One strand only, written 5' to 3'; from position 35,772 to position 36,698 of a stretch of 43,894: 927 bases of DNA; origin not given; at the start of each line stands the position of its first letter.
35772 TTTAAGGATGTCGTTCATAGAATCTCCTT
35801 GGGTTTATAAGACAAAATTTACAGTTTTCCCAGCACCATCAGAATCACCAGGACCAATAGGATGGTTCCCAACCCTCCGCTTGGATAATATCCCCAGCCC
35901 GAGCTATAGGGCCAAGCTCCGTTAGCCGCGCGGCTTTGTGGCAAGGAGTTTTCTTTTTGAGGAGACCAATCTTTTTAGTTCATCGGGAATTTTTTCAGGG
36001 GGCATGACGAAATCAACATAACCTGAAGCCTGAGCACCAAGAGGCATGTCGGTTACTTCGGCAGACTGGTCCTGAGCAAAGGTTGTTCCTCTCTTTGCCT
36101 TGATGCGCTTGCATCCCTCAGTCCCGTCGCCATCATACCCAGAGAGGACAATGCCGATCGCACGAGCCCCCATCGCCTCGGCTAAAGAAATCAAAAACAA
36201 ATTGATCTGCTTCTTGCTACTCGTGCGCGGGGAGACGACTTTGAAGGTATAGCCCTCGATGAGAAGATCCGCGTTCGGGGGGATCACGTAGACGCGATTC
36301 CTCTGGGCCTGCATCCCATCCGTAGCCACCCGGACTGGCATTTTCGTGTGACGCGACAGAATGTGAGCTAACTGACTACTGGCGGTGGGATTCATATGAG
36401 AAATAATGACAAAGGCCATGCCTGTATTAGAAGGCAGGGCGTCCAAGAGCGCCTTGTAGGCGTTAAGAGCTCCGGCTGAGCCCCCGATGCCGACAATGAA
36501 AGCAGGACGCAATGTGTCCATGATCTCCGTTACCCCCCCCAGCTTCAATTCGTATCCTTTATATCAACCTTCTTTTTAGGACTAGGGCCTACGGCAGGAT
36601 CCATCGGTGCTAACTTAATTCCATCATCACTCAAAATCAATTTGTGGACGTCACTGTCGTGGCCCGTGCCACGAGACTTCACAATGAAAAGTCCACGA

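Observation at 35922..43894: kaiC-like double ATPase wired into an MCP-less CheB/CheR - PAS - histidine kinase operon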

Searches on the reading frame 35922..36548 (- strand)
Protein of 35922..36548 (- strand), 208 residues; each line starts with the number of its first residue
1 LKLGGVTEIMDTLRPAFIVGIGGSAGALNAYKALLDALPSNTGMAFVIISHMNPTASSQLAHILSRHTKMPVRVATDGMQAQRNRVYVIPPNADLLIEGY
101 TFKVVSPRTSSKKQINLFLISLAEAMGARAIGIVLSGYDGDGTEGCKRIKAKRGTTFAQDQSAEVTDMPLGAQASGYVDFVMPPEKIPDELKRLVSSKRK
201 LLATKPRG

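Call 3: search_protein_families(library=pfam, proteins=[window:35922-36548:-], max_evalue=0.01)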
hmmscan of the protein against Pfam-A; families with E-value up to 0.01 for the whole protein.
window:35922-36548:- (208 aa): 1 family
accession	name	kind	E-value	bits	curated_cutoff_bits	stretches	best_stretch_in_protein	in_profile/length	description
PF01339.22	CheB_methylest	-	8.3e-50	169.3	24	1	19-191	1-174/174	CheB methylesterase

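Call 25: search_protein_families(library=ncbifam, proteins=[window:35922-36548:-], max_evalue=0.001)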
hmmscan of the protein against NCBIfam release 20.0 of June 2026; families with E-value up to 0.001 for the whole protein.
window:35922-36548:- (208 aa): 2 families
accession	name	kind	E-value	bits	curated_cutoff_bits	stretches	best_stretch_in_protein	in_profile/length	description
NF009206.0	PRK12555.1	subfamily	1.7e-30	106.2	342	1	16-197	153-338/340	chemotaxis-specific protein-glutamate methyltransferase CheB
NF001965.0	PRK00742.1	subfamily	2.1e-27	96.3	293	1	17-197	168-355/357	chemotaxis-specific protein-glutamate methyltransferase CheB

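Call 26: search_solved_structures(query=window:35922-36548:-, show_alignments=3)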
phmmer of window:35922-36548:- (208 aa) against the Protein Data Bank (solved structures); distinct sequences matched with E-value up to 0.001: 5.
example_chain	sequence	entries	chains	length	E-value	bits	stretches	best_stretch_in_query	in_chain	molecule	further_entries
3sft_A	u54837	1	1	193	1.9e-19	73.2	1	18-195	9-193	Chemotaxis response regulator protein-glutamate methylesterase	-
6ymz_A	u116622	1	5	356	1.6e-13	54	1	10-196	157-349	Protein-glutamate methylesterase/protein-glutamine glutaminase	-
7esg_A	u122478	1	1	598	8.1e-13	51.6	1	16-191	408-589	Glutathione S-transferase,Protein-glutamate methylesterase/protein-glutamine glutaminase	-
1chd_A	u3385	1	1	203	7.9e-12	48.4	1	17-194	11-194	CHEB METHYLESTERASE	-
1a2o_A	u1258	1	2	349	2.5e-11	46.8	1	17-193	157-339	CHEB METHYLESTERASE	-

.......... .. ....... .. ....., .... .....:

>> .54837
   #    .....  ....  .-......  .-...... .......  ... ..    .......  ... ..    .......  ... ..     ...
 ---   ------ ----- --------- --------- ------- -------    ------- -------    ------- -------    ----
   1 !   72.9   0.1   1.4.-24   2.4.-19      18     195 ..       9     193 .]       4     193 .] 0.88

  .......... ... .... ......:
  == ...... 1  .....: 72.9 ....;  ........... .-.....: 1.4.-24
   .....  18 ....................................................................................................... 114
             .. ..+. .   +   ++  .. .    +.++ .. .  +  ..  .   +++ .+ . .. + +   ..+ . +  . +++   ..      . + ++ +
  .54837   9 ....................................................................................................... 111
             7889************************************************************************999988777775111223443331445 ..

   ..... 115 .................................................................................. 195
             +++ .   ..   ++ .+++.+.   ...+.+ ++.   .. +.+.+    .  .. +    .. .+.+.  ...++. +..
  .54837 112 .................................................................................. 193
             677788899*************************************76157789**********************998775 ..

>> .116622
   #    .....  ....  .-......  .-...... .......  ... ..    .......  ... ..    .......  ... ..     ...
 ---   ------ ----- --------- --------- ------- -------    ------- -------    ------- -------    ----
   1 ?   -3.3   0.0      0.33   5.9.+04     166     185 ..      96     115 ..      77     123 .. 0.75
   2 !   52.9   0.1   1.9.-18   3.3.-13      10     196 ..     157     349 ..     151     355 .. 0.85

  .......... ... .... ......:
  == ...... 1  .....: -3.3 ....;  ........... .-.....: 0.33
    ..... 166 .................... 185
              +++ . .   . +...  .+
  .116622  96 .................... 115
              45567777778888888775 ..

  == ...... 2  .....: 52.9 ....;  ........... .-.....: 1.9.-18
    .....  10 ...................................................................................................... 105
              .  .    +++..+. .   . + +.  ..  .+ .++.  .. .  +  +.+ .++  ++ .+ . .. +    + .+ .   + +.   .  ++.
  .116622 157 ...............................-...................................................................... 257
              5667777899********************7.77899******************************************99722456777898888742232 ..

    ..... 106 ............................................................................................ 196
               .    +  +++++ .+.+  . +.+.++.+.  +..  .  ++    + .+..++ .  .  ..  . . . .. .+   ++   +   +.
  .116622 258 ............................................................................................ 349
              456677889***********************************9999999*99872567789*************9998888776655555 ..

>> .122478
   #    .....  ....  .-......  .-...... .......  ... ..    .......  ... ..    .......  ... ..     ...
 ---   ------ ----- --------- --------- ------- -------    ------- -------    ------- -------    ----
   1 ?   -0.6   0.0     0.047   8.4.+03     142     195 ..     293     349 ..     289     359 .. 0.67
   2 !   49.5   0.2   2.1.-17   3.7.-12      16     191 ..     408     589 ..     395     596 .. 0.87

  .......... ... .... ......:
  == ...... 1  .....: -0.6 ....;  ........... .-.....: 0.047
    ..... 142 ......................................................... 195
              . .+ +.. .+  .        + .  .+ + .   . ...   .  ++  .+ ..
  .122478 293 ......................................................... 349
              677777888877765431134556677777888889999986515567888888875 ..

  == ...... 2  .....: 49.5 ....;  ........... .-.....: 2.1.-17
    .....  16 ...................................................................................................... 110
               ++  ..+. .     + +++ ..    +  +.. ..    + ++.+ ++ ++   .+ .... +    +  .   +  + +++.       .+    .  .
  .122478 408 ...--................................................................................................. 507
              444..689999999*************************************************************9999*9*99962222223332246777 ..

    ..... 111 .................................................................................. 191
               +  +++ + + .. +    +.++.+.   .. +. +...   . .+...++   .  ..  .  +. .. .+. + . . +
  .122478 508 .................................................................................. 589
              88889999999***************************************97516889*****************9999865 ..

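Call 38: find_related_loci(query=window:35922-36548:-, collection=metagenome_contigs, flank=6000)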
Query window:35922-36548:- (208 aa) in metagenome_contigs; peptide patterns used: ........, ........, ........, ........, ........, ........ (x = any residue, [..] = any of these).
600 stretches matched a pattern (row limit reached: there are more); 182 encode a relative of the query (tblastn E <= 1e-3); the best 80 are kept; 80 distinct loci.
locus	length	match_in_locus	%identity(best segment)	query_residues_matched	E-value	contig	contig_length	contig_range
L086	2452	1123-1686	76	10-197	8e-100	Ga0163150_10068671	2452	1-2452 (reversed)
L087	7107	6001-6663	69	4-208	9e-94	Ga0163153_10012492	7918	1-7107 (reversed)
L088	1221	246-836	74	4-200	8e-100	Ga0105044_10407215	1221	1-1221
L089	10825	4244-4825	75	4-197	1e-92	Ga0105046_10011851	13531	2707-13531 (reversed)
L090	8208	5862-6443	75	4-197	4e-92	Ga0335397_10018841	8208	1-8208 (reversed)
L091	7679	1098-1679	75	4-197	4e-92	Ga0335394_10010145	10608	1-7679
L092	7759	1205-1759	76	10-194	2e-91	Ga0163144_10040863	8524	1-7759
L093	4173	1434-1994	75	10-196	1e-91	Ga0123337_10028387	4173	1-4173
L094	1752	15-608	71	4-197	1e-95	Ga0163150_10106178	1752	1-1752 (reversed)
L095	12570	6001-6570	73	10-199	3e-90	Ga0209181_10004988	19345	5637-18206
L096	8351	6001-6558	74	12-197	1e-89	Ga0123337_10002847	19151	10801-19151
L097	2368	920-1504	71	5-199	2e-92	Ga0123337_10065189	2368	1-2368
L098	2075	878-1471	71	2-199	5e-93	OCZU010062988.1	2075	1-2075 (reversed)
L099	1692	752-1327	73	9-200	2e-94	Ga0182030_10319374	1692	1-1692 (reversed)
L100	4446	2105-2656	74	13-196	6e-89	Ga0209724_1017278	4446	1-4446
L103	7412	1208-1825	67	2-204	1e-88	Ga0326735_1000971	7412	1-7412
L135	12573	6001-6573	67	10-200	2e-84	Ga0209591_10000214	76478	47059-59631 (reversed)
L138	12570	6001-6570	68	10-199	2e-84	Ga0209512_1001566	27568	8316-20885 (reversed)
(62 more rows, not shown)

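Call 52: search_protein_families(library=padloc, proteins=[window:35922-36548:-], max_evalue=0.001)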
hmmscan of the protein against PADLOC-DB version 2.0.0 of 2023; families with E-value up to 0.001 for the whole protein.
window:35922-36548:- (208 aa): 0 families

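Call 53: find_homologous_proteins(query=window:35922-36521:-, max_evalue=1e-20)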
Query window:35922-36521:- (199 aa): 3042 proteins with E <= 1e-20 among 3373 candidates; the best 120 are listed.
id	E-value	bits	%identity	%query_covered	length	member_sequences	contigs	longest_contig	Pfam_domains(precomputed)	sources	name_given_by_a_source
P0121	5.5e-124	429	100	100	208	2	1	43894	PF01339.23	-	-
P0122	8.8e-91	321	80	94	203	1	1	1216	PF01339.23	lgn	-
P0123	3.4e-90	319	79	96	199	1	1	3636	PF01339.23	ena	-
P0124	5.5e-90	318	78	96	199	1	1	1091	PF01339.23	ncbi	-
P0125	1.4e-89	317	78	95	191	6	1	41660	PF01339.23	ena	-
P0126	2.4e-89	316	77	96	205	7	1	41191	PF01339.23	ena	-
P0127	7.2e-89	314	76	96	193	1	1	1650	PF01339.23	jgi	jgi:two-component system CheB/CheR fusion protein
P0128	1.3e-88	313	76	94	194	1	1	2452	PF01339.23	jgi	-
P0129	6.0e-88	311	76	96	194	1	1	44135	PF01339.23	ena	-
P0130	2.0e-87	310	78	94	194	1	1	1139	PF01339.23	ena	-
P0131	2.2e-87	309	78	93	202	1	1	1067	PF01339.23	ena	-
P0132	2.3e-87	309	79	96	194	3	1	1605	PF01339.23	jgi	jgi:chemotaxis response regulator CheB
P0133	3.1e-87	309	76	96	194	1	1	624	PF01339.23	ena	-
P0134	3.5e-87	309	78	94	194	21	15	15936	PF01339.23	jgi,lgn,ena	jgi:two-component system CheB/CheR fusion protein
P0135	3.5e-87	309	78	94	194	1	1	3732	PF01339.23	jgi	jgi:two-component system CheB/CheR fusion protein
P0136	4.6e-87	308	77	94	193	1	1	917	PF01339.23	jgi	jgi:chemotaxis response regulator CheB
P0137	6.0e-87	308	76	96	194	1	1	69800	PF01339.23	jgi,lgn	jgi:chemotaxis response regulator CheB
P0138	6.5e-87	308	78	93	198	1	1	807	PF01339.23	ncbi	-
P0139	7.2e-87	308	76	96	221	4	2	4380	PF01339.23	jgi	-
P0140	7.8e-87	308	75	96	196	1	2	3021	PF01339.23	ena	-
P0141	8.0e-87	308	77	95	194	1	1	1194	PF01339.23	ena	-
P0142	8.6e-87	307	77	94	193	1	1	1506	PF01339.23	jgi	jgi:chemotaxis response regulator CheB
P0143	9.0e-87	307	75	96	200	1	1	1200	PF01339.23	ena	-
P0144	9.3e-87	307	78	94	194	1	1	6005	PF01339.23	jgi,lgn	-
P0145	9.4e-87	307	76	96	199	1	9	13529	PF01339.23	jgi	jgi:two-component system CheB/CheR fusion protein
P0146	1.0e-86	307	77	94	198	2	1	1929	PF01339.23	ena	-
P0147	1.1e-86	307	77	94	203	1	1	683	PF01339.23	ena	-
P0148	1.2e-86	307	76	96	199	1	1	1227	PF01339.23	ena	-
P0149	1.3e-86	307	77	94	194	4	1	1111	PF01339.23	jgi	-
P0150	1.8e-86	306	76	93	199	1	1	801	PF01339.23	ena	-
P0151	2.0e-86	306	75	96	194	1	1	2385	PF01339.23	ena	-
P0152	2.0e-86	306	76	94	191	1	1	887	PF01339.23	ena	-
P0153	2.3e-86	306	77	93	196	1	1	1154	PF01339.23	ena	-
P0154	2.4e-86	306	77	94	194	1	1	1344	PF01339.23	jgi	jgi:two-component system CheB/CheR fusion protein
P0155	2.9e-86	306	78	93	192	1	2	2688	PF01339.23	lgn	-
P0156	3.2e-86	306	78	94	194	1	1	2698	PF01339.23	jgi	jgi:two-component system CheB/CheR fusion protein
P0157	3.4e-86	306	75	95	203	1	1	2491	PF01339.23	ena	-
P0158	4.4e-86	305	77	95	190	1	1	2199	PF01339.23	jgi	jgi:two-component system CheB/CheR fusion protein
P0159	4.6e-86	305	75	96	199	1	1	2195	PF01339.23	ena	-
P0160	6.0e-86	305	76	95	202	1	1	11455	PF01339.23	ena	-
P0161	6.2e-86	305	77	94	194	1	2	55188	PF01339.23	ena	-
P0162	7.4e-86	304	74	98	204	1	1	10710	PF01339.23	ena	-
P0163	7.6e-86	304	77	94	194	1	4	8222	PF01339.23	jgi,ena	jgi:two-component system CheB/CheR fusion protein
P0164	8.3e-86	304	76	93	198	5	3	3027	PF01339.23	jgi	jgi:two-component system CheB/CheR fusion protein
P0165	8.5e-86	304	76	94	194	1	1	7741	PF01339.23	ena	-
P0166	9.1e-86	304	75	96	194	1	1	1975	PF01339.23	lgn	-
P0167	9.6e-86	304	77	94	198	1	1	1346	PF01339.23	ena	-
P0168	1.0e-85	304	74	96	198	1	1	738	PF01339.23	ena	-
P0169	1.0e-85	304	74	95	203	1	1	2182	PF01339.23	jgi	jgi:two-component system CheB/CheR fusion protein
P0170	1.1e-85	304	77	94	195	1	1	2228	PF01339.23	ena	-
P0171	1.4e-85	304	74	99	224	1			PF01339.23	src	-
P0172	1.6e-85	303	75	94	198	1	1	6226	PF01339.23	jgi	-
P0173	1.6e-85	303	74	96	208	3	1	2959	PF01339.23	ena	-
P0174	1.7e-85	303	76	94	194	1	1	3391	PF01339.23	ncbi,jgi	jgi:chemotaxis response regulator CheB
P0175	1.8e-85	303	75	94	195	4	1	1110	PF01339.23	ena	-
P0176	2.0e-85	303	75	94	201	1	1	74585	PF01339.23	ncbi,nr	ncbi:MAG: chemotaxis protein CheB [Anaerolineales bacterium]|nr:chemotaxis protein CheB [Anaerolinea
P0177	2.2e-85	303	76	94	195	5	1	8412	PF01339.23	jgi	-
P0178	2.2e-85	303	74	94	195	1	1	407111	PF01339.23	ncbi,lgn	-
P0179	2.6e-85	303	77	92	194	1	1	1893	PF01339.23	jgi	-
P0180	2.7e-85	303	75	96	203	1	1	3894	PF01339.23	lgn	-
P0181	3.0e-85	302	76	94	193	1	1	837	PF01339.23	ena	-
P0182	3.0e-85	302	76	94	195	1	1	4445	PF01339.23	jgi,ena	-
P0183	3.2e-85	302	77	94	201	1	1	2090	PF01339.23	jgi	jgi:two-component system CheB/CheR fusion protein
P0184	3.9e-85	302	75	96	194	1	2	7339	PF01339.23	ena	-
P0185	4.3e-85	302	75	94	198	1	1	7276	PF01339.23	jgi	-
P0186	4.5e-85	302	75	96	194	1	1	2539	PF01339.23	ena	-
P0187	4.7e-85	302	77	93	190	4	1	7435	PF01339.23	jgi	jgi:chemotaxis response regulator CheB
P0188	4.8e-85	302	74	96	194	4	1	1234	PF01339.23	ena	-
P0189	5.7e-85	302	75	96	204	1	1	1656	PF01339.23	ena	-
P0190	5.9e-85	302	76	94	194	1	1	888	PF01339.23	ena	-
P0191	5.9e-85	302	74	96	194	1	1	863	PF01339.23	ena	-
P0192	6.0e-85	301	75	95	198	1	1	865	PF01339.23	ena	-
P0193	6.5e-85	301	75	96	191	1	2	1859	PF01339.23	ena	-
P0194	6.7e-85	301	71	100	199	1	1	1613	PF01339.23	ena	-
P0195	7.9e-85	301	76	96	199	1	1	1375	PF01339.23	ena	-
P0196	8.1e-85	301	77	94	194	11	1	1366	PF01339.23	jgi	jgi:two-component system CheB/CheR fusion protein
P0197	8.3e-85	301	77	94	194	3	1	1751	PF01339.23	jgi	-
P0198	8.4e-85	301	76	94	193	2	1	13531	PF01339.23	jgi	-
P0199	9.3e-85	301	75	94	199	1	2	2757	PF01339.23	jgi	jgi:chemotaxis response regulator CheB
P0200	9.4e-85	301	75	94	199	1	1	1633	PF01339.23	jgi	jgi:two-component system CheB/CheR fusion protein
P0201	1.1e-84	301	76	94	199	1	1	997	PF01339.23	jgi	jgi:two-component system CheB/CheR fusion protein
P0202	1.2e-84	301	75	93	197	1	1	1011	PF01339.23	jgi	jgi:chemotaxis response regulator CheB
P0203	1.4e-84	300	75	93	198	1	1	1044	PF01339.23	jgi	-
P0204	1.4e-84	300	74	96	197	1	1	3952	PF01339.23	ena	-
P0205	1.4e-84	300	75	96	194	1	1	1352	PF01339.23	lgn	-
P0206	1.4e-84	300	74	96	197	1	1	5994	PF01339.23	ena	-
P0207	1.5e-84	300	78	92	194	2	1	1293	PF01339.23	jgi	-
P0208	1.5e-84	300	74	96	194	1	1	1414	PF01339.23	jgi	jgi:two-component system CheB/CheR fusion protein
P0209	1.5e-84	300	75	93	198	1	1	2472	PF01339.23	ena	-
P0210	1.5e-84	300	75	93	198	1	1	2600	PF01339.23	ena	-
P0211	1.6e-84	300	75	93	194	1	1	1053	PF01339.23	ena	-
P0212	1.7e-84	300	74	98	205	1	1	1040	PF01339.23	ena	-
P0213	2.1e-84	300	76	94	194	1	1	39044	PF01339.23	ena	-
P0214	2.3e-84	300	74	93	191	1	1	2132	PF01339.23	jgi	jgi:two-component system CheB/CheR fusion protein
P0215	2.5e-84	299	75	94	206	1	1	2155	PF01339.23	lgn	-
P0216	2.6e-84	299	78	94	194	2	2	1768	PF01339.23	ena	-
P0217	3.0e-84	299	75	93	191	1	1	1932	PF01339.23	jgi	jgi:chemotaxis response regulator CheB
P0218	3.1e-84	299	76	94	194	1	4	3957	PF01339.23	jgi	jgi:two-component system CheB/CheR fusion protein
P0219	3.3e-84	299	77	94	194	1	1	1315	PF01339.23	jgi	jgi:two-component system CheB/CheR fusion protein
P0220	3.6e-84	299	75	93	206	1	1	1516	PF01339.23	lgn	-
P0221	3.8e-84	299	74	96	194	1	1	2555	PF01339.23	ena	-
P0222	4.2e-84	299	77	94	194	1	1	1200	PF01339.23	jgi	jgi:two-component system CheB/CheR fusion protein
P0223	4.2e-84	299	73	96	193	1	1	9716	PF01339.23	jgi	-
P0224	4.3e-84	299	75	95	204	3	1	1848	PF01339.23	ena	-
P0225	4.9e-84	299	76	96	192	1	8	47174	PF01339.23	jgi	jgi:two-component system CheB/CheR fusion protein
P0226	5.1e-84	298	73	96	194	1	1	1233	PF01339.23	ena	-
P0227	5.1e-84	298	75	93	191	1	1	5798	PF01339.23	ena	-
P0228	5.1e-84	298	75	96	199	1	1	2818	PF01339.23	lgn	-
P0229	5.6e-84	298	76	90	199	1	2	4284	PF01339.23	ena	-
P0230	5.7e-84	298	76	94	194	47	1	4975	PF01339.23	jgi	-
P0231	5.8e-84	298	75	96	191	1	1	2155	PF01339.23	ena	-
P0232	6.0e-84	298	74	96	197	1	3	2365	PF01339.23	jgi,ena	jgi:two-component system CheB/CheR fusion protein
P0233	6.1e-84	298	74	96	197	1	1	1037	PF01339.23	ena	-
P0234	6.8e-84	298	74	95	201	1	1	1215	PF01339.23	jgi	jgi:two-component system CheB/CheR fusion protein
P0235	7.3e-84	298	74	96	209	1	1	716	PF01339.23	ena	-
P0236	7.6e-84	298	75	95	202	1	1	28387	PF01339.23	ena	-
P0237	7.8e-84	298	74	95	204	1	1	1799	PF01339.23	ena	-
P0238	7.9e-84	298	76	94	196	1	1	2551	PF01339.23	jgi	jgi:two-component system CheB/CheR fusion protein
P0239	8.8e-84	298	72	95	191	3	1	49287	PF01339.23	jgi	jgi:two-component system CheB/CheR fusion protein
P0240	1.0e-83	297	75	95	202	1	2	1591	PF01339.23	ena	-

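Call 57: search_protein_families(library=pfam, proteins=[L103:2065-2901:-, L135:7979-8458:+, L138:6635-10174:-], max_evalue=0.001)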
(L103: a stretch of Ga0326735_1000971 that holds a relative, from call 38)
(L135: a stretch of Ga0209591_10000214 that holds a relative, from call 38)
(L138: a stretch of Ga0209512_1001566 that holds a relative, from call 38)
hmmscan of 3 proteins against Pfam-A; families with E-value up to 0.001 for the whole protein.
L103:2065-2901:- (278 aa): 4 families
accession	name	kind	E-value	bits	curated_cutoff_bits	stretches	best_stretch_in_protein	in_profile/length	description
PF00106.31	adh_short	-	1.7e-54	184.7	26.6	1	3-188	1-189/195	short chain dehydrogenase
PF13561.12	adh_short_C2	-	1.2e-37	130.3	27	1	12-192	6-187/236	Enoyl-(Acyl carrier protein) reductase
PF08659.16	KR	-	4.6e-15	56.4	22.6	1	5-166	3-167/180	KR domain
PF01370.27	Epimerase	-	0.00047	20.1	20.9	1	5-106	1-94/240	NAD dependent epimerase/dehydratase family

L135:7979-8458:+ (159 aa): 1 family
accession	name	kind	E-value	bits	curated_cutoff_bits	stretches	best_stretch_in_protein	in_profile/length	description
PF00072.30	Response_reg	-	6e-19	68.7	30.2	1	10-126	1-110/111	Response regulator receiver domain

L138:6635-10174:- (1179 aa): 7 families
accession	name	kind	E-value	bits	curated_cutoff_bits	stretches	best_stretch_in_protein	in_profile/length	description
PF01339.22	CheB_methylest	-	2.2e-51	174.5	24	1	9-182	1-173/174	CheB methylesterase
PF01739.24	CheR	-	2.9e-49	167.6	27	1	268-443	2-178/195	CheR methyltransferase, SAM binding domain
PF02518.31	HATPase_c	-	1.3e-28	100.1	26.4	1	1069-1178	2-109/111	Histidine kinase-, DNA gyrase B-, and HSP90-like ATPase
PF13596.12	PAS_10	-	1.7e-17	64.4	22.1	1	714-820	1-106/106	PAS domain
PF00512.31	HisKA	-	1.5e-14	54.2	26.9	1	957-1024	2-66/66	His Kinase A (phospho-acceptor) domain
PF03705.20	CheR_N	-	5.9e-11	42.3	27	1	204-252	3-51/53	CheR methyltransferase, all-alpha domain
PF08447.18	PAS_3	-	7e-07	29.9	25.6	1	860-944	5-89/89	PAS fold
